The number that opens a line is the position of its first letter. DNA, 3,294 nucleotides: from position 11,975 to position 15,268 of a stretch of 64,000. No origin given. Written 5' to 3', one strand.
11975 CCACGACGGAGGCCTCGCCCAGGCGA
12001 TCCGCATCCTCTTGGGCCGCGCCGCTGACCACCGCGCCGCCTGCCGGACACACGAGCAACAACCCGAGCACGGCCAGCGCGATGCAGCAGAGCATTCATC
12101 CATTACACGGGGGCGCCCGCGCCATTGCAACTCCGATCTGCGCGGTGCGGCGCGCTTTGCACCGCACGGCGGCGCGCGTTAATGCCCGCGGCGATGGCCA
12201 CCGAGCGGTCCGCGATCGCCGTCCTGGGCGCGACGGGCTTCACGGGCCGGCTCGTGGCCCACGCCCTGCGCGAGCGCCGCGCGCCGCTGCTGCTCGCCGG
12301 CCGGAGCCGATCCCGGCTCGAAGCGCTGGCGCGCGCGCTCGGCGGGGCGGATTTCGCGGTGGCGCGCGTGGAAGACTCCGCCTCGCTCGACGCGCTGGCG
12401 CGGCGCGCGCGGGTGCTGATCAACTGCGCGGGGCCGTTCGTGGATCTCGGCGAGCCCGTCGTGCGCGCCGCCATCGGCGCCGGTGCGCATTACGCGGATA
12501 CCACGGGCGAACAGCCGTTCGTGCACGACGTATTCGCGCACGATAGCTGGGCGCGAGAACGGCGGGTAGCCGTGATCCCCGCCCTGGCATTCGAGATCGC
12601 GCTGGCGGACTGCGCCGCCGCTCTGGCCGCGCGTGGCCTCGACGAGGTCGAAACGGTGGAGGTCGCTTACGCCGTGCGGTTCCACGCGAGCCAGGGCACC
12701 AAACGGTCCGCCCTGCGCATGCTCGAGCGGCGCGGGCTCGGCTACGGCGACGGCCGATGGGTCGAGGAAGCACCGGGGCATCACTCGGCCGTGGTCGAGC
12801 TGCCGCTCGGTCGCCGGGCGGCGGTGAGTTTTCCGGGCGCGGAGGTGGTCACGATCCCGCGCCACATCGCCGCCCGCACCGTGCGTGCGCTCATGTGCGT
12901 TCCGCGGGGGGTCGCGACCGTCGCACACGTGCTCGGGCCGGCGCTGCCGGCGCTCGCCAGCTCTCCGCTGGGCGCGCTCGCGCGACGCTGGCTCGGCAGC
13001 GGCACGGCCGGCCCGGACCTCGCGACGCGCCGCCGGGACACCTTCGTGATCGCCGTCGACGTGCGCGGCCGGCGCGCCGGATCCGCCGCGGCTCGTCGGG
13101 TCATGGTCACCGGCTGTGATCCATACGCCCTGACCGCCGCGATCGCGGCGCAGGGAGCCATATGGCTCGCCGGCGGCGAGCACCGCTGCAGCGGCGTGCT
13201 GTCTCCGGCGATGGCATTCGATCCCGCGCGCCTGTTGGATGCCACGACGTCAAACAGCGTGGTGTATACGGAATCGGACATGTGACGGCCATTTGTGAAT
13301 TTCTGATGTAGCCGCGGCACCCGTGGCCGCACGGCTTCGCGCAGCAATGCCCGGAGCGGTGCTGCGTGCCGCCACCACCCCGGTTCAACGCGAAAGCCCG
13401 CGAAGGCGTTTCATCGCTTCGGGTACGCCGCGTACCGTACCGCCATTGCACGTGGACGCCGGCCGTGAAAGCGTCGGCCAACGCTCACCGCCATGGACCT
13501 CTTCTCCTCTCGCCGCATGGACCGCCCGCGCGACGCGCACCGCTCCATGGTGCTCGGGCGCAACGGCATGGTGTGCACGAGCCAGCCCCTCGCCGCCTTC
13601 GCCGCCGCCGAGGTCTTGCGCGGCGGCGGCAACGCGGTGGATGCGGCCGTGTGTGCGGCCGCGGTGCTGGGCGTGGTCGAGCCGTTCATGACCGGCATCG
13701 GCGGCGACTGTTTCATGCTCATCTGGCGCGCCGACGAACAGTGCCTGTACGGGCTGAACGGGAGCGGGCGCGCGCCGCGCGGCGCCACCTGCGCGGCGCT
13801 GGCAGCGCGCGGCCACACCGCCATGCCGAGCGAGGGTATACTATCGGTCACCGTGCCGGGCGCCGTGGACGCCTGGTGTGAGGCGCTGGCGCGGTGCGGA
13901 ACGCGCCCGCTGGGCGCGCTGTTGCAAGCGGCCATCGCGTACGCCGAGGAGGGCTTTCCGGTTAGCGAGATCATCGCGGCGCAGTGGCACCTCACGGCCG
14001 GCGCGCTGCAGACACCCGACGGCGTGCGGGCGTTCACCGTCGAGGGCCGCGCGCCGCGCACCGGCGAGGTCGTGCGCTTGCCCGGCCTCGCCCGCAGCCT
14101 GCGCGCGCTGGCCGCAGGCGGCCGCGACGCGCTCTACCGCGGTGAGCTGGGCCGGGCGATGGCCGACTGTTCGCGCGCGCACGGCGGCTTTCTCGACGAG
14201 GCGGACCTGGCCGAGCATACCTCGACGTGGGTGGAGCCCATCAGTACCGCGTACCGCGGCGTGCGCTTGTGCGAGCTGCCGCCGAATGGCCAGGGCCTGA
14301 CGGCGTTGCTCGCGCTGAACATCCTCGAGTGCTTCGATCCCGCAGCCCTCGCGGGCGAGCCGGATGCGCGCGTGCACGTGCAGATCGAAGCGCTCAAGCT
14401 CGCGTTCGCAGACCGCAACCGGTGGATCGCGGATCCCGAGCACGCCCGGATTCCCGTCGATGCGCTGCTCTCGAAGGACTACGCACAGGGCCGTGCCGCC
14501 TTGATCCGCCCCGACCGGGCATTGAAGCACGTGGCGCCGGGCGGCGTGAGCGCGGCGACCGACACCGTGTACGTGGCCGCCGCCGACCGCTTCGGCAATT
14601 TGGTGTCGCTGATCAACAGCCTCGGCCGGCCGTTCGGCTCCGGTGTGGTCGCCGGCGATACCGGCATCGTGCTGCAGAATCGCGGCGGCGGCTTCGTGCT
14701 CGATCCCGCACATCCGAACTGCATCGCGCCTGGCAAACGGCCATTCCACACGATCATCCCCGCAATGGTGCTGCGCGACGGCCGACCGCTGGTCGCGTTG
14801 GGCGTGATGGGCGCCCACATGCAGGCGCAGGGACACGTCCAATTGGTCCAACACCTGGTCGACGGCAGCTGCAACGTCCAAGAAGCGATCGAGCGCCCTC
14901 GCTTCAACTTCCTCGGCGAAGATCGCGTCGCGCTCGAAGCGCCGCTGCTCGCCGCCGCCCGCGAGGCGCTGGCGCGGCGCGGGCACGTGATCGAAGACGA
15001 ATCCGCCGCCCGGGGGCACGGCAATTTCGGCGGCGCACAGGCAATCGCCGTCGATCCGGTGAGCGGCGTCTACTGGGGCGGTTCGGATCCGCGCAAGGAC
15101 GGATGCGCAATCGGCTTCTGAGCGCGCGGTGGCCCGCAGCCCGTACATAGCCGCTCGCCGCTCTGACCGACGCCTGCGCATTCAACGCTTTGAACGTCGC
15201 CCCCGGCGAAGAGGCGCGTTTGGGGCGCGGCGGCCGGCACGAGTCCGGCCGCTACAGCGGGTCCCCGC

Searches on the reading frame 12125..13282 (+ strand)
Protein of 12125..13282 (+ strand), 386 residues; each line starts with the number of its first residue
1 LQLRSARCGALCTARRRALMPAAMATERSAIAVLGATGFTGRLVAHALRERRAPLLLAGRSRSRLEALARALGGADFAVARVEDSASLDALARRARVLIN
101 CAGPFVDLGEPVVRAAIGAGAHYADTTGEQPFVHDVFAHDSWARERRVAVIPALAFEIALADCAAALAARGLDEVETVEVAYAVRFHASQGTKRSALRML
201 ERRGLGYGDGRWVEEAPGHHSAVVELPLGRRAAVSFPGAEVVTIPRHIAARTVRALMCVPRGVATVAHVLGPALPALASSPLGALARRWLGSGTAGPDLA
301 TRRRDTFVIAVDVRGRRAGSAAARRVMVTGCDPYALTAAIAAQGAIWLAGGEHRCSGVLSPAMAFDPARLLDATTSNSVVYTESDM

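Call 85: search_protein_families(library=pfam, proteins=[window:12125-13282:+], max_evalue=0.00001)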
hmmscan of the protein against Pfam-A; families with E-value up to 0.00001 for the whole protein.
window:12125-13282:+ (386 aa): 1 family
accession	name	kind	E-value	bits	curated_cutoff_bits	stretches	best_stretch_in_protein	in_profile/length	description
PF03435.24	Sacchrp_dh_NADP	-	1e-12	48.9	25.1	1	31-128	1-100/129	Saccharopine dehydrogenase NADP binding domain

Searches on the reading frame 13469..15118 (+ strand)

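Call 84: search_protein_families(library=pfam, proteins=[window:13469-15118:+], max_evalue=0.00001)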
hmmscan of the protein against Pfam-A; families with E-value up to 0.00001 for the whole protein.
window:13469-15118:+ (550 aa): 1 family
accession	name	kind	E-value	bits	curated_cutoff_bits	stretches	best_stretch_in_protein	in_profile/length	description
PF01019.26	G_glu_transpept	-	1.4e-137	460.1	27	1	48-545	2-512/512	Gamma-glutamyltranspeptidase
